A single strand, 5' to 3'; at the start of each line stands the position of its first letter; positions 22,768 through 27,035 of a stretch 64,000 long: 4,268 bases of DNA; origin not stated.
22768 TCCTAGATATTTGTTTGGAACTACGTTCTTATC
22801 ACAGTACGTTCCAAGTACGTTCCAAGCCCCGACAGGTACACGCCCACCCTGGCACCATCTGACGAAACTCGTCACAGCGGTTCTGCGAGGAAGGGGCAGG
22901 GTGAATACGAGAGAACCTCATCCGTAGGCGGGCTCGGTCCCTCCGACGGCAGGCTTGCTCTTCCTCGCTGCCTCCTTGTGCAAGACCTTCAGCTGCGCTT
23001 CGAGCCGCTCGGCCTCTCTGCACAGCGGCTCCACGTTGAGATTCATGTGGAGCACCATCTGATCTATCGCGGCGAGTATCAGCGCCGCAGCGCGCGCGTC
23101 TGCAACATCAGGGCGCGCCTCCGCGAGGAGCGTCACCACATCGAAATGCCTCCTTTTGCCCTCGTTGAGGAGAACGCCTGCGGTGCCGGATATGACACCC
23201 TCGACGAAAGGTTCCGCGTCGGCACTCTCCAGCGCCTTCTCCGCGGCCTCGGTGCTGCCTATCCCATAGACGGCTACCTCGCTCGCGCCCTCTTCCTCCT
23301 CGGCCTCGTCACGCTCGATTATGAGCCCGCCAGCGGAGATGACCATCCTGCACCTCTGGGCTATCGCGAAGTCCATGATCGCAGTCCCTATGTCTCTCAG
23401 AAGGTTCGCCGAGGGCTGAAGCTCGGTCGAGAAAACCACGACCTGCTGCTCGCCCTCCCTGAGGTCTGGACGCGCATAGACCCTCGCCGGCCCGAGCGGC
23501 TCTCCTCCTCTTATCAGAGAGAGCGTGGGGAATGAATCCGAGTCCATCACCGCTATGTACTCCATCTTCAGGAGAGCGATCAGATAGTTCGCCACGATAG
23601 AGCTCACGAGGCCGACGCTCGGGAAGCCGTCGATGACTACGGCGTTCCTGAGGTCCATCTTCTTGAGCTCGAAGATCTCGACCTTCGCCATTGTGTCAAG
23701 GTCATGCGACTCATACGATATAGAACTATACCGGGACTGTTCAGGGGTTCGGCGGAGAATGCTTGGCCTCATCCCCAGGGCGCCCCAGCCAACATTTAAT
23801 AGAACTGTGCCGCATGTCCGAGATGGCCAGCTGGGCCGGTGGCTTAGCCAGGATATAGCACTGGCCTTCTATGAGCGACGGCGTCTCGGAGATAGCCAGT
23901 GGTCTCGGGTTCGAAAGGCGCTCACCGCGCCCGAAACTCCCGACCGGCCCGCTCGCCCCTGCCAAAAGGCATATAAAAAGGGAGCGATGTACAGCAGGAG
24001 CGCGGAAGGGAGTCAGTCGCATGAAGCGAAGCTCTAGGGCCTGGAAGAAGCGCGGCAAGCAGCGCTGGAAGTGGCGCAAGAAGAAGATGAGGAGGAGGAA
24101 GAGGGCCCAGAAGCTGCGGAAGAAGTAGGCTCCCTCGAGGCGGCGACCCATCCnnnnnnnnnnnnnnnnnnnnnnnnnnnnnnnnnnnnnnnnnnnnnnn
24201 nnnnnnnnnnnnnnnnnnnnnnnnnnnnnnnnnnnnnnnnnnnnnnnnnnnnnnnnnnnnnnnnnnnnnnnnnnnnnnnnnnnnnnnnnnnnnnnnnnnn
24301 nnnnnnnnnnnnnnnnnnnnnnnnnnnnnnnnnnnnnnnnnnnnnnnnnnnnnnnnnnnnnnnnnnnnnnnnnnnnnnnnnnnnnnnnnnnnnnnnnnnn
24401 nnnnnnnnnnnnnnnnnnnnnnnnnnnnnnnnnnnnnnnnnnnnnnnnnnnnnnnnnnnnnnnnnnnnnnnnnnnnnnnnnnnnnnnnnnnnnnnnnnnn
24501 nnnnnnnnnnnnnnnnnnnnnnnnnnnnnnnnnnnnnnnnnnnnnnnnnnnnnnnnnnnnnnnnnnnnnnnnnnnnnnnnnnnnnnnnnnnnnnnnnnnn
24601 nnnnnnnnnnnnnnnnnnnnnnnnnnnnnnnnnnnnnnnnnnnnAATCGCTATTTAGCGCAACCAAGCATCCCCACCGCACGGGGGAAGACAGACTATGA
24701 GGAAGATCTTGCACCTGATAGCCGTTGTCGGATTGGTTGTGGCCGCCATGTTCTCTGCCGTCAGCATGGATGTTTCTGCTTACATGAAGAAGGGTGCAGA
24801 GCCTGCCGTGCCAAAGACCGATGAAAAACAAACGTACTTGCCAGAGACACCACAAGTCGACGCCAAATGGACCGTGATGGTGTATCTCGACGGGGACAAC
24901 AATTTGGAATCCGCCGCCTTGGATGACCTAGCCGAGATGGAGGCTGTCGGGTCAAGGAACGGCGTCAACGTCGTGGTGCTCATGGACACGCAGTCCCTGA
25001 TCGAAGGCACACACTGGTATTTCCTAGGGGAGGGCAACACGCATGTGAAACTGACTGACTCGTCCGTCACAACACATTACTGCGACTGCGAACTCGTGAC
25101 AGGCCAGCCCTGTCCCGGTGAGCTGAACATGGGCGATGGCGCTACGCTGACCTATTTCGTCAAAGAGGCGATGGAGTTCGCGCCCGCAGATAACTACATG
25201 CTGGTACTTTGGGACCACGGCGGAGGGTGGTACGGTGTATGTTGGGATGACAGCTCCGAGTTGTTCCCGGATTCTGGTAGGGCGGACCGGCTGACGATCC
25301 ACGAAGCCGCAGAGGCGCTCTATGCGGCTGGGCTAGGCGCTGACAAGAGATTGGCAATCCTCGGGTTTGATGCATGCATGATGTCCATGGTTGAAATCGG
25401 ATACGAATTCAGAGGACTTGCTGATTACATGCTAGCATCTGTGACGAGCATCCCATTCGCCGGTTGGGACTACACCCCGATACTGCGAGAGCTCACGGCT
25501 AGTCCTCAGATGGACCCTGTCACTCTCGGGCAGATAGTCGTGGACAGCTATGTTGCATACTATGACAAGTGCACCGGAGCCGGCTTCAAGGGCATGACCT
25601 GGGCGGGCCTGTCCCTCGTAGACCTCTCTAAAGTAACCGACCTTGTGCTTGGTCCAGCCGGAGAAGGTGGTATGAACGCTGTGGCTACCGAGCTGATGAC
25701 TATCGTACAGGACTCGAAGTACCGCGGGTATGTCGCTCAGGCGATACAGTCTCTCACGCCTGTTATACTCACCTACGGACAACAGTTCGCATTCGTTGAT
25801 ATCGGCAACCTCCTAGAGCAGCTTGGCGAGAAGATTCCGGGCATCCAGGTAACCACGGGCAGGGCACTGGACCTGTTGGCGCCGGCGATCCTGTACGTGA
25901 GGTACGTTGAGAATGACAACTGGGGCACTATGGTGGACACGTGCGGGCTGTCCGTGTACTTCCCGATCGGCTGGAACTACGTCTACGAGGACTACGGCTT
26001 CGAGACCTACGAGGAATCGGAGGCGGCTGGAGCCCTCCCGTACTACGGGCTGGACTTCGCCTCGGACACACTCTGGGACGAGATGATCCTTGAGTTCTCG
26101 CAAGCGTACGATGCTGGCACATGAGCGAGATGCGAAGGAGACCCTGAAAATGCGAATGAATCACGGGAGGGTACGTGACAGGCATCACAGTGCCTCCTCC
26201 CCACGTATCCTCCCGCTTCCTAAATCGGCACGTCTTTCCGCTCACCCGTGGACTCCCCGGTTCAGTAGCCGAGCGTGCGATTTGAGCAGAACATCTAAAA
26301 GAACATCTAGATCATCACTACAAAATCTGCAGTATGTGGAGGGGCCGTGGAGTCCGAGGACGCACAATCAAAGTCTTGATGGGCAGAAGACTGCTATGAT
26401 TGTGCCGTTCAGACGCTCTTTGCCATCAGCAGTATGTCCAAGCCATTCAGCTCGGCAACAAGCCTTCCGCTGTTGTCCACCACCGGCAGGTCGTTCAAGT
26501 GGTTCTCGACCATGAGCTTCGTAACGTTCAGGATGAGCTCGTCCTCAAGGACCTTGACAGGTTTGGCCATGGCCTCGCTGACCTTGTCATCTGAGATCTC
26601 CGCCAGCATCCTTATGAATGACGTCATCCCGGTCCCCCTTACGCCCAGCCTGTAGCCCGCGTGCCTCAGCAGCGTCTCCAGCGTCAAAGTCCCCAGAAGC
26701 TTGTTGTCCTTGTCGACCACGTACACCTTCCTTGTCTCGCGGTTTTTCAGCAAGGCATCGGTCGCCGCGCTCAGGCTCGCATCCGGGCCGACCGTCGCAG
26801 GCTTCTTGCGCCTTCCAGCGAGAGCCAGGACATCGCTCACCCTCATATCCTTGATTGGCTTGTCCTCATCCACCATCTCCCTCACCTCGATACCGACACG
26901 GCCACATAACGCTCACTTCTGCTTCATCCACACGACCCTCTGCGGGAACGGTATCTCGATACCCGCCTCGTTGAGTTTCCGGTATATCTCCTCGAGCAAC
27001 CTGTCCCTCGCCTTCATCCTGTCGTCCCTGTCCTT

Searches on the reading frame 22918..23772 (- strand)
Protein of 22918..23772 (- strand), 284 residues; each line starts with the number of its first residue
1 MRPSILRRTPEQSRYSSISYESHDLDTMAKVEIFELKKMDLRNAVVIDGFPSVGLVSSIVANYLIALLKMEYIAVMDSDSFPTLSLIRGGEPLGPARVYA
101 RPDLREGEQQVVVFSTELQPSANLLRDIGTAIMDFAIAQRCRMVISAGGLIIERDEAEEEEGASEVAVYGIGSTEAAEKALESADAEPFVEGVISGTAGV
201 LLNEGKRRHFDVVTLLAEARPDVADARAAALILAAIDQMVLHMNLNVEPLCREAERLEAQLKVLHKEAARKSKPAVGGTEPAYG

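Call 17: search_protein_families(library=pfam, proteins=[window:22918-23772:-], max_evalue=0.001)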
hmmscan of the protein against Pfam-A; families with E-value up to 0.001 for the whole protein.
window:22918-23772:- (284 aa): 1 family
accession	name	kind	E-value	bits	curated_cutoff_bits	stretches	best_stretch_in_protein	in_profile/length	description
PF09754.15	PAC2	-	3.4e-34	119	25.8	1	47-263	2-213/215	PAC2 family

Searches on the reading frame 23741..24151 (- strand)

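Call 17: search_protein_families(library=pfam, proteins=[window:23741-24151:-], max_evalue=0.001)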
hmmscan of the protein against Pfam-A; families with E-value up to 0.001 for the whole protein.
window:23741-24151:- (136 aa): 0 families

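Call 70: search_protein_families(library=pfam, proteins=[window:23741-24151:-], max_evalue=1)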
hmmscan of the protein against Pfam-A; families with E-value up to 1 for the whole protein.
window:23741-24151:- (136 aa): 1 family
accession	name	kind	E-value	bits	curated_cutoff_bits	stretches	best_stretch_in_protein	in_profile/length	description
PF08078.17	PsaX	-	0.013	15.9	25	1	8-25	9-26/35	PsaX family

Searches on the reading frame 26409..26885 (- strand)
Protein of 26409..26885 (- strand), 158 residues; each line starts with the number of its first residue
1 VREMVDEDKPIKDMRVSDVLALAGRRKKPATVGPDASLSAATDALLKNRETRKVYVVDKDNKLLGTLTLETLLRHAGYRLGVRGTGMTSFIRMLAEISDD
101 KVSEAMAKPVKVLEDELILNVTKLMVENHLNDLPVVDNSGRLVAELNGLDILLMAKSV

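Call 17: search_protein_families(library=pfam, proteins=[window:26409-26885:-], max_evalue=0.001)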
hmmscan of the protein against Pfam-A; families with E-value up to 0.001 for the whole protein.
window:26409-26885:- (158 aa): 1 family
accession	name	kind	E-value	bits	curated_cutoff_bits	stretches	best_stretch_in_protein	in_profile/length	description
PF00571.33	CBS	-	6.6e-17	62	24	2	26-75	6-54/57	CBS domain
